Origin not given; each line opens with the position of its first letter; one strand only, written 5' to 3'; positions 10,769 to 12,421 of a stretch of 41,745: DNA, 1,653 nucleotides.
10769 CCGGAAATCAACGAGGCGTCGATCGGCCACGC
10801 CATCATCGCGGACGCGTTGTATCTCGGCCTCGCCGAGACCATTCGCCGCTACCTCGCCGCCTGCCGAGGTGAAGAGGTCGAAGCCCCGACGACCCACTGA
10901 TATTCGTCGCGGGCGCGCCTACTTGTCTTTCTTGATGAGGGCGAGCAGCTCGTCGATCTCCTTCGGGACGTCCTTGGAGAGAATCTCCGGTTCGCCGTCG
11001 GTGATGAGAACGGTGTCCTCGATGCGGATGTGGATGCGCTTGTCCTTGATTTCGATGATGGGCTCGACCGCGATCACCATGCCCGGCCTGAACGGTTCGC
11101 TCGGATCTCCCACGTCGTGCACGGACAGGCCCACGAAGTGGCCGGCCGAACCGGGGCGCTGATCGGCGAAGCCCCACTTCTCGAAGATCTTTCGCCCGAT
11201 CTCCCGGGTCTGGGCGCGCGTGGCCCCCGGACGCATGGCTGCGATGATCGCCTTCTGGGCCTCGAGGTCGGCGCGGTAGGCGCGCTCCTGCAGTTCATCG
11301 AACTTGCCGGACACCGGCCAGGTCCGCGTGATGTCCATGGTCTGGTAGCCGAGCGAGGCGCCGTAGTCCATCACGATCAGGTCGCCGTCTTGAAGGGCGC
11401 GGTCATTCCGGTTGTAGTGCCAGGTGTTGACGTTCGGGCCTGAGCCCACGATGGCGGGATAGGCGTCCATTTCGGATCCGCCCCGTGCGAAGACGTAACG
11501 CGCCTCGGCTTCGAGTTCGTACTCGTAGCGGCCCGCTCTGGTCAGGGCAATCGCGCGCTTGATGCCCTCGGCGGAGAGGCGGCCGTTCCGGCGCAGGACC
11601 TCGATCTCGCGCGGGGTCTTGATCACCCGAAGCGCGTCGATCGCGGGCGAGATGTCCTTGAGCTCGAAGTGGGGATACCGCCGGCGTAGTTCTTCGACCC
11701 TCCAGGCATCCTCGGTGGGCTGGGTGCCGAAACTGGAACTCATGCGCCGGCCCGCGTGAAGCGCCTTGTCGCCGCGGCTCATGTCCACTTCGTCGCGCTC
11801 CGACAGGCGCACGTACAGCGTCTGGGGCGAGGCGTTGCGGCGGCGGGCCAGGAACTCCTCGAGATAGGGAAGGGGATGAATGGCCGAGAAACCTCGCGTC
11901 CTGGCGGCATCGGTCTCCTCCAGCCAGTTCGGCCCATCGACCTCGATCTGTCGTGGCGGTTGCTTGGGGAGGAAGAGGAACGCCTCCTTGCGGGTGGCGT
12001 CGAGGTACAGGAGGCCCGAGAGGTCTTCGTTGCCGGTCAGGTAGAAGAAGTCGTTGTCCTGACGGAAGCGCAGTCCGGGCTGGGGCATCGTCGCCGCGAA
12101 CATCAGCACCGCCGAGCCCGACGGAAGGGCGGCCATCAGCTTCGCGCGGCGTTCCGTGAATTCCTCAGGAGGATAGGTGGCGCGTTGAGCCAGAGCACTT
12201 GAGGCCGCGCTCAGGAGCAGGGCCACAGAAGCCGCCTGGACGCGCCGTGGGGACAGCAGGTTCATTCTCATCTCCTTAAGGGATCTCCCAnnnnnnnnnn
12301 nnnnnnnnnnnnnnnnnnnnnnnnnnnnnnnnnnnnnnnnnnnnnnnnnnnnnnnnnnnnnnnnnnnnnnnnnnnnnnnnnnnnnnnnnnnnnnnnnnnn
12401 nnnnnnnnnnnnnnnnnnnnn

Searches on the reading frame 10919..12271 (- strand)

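Call 76: search_protein_families(library=pfam, proteins=[window:10919-12271:-], max_evalue=0.00001)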
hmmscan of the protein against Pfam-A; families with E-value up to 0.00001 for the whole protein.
window:10919-12271:- (450 aa): 2 families
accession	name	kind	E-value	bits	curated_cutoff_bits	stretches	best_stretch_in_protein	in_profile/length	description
PF00557.29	Peptidase_M24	-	1.1e-47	163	23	1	225-425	2-208/208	Metallopeptidase family M24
PF05195.22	AMP_N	-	1.1e-12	48.2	24.6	1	38-148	1-117/121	Aminopeptidase P, N-terminal domain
